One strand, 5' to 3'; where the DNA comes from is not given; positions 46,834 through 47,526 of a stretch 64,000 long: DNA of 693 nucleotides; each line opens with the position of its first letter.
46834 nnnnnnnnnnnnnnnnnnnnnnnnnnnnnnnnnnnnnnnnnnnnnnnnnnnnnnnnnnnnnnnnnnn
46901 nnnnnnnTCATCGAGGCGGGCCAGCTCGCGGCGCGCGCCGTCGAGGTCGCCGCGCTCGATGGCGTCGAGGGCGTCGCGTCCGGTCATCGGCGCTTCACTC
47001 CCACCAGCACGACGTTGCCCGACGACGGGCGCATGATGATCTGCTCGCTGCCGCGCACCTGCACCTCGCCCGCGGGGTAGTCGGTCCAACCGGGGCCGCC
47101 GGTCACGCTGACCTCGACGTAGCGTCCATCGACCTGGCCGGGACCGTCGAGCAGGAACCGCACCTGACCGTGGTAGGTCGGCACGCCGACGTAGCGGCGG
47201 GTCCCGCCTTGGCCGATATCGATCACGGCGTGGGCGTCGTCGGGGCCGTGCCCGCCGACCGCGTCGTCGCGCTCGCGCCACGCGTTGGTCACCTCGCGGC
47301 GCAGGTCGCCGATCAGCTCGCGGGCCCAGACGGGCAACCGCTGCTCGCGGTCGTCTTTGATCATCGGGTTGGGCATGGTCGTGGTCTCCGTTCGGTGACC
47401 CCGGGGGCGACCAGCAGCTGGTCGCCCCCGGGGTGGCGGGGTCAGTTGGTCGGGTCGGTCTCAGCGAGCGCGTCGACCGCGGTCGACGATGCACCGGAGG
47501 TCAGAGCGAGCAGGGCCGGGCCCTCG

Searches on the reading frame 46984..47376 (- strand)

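Call 46: search_protein_families(library=phrogs, proteins=[window:46984-47376:-], max_evalue=0.001)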
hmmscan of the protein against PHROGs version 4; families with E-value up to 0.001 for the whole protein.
window:46984-47376:- (130 aa): 2 families
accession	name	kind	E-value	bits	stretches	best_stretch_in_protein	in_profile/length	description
phrog_3236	-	unknown function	3.5e-13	50.7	1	7-129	5-116/117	-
phrog_9533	-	unknown function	0.00026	21.9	1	7-26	20-39/65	-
